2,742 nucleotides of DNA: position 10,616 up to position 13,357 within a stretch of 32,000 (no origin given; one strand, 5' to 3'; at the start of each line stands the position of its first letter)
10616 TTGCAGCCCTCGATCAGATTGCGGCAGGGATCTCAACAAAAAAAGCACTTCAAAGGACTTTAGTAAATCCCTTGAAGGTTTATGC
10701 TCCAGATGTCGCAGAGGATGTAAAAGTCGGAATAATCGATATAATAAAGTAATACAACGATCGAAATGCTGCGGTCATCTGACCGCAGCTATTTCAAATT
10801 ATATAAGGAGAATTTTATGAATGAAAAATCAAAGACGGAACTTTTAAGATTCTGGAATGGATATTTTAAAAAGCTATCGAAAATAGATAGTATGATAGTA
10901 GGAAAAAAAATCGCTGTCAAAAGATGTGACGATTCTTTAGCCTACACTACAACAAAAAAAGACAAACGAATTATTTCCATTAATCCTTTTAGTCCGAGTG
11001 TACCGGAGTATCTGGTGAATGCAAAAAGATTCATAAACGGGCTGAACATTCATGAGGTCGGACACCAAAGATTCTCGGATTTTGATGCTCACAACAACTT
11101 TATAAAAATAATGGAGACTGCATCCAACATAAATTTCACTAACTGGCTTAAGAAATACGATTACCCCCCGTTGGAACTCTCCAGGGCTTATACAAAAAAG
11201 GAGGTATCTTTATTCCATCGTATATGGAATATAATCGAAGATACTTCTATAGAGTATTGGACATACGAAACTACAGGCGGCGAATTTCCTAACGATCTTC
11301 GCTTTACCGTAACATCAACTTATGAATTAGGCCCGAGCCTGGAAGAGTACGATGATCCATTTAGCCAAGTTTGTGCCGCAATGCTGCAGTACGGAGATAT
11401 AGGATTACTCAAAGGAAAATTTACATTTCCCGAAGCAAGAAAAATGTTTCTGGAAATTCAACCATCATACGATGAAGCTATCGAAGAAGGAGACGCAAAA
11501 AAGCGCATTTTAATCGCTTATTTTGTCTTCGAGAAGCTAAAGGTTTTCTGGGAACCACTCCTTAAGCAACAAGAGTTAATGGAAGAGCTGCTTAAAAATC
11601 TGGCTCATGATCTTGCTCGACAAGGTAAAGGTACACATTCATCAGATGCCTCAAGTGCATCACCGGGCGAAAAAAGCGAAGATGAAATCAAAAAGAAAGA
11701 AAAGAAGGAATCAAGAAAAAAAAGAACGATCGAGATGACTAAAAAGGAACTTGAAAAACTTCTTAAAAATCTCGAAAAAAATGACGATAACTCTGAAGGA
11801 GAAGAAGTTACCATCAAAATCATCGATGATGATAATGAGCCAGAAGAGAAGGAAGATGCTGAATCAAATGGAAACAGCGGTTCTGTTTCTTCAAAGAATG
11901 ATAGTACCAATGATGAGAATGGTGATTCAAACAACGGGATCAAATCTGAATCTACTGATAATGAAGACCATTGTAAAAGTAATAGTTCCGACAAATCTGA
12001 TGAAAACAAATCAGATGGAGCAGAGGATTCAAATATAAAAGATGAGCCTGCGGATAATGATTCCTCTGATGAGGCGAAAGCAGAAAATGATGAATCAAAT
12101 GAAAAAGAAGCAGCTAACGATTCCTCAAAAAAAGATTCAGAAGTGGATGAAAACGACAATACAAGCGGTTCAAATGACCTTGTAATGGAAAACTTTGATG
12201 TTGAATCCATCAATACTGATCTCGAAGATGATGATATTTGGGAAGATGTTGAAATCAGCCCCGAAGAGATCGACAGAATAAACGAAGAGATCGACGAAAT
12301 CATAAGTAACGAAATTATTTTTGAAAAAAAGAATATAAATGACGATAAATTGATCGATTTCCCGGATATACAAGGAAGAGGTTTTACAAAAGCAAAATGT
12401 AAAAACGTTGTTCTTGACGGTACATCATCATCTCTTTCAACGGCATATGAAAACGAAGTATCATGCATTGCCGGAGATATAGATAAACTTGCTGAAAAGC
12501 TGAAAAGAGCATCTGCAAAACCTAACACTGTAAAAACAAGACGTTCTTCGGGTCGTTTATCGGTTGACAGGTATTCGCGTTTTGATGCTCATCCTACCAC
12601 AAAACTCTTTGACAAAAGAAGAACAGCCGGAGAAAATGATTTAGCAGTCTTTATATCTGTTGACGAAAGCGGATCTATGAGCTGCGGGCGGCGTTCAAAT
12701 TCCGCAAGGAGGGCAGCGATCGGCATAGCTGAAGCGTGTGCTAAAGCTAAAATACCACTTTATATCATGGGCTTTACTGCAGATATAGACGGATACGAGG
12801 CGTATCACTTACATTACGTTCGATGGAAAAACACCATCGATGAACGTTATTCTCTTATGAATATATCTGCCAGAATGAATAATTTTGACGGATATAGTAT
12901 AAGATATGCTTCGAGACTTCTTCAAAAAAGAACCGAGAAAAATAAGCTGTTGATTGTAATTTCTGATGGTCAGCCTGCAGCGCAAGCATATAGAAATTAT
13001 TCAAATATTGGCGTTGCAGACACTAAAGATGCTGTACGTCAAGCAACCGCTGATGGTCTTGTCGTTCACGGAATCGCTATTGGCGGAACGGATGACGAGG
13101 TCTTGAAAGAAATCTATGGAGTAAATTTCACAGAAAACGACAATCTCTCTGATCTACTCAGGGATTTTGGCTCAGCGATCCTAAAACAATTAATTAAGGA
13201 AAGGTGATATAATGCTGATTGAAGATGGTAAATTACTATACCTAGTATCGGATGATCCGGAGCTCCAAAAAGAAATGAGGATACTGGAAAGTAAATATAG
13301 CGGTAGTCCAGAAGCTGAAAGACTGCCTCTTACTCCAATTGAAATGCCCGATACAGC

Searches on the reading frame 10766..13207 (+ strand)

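Call 6: search_protein_families(library=pfam, proteins=[window:10766-13207:+], max_evalue=0.001)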
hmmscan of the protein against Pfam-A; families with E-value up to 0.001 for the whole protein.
window:10766-13207:+ (813 aa): 2 families
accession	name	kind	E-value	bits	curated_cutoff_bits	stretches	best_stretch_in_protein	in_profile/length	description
PF11775.14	CobT_C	-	5.1e-10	39.8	21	1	698-739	108-149/220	Cobalamin biosynthesis protein CobT VWA domain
PF00092.34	VWA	-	6.7e-06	26.9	23.8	1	632-786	6-153/174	von Willebrand factor type A domain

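Call 23: search_protein_families(library=phrogs, proteins=[window:10766-13207:+], max_evalue=0.001)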
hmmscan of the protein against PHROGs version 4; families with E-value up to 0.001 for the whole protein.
window:10766-13207:+ (813 aa): 2 families
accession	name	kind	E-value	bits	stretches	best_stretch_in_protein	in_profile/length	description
phrog_1576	-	unknown function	5.3e-22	79.2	1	302-742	220-669/729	-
phrog_17276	-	moron, auxiliary metabolic gene and host takeover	5.9e-08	32.6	1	455-784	243-554/580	aerobic cobaltochelatase CobT subunit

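Call 24: search_protein_families(library=padloc, proteins=[window:10766-13207:+], max_evalue=0.001)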
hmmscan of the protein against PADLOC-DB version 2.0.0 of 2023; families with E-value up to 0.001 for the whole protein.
window:10766-13207:+ (813 aa): 0 families
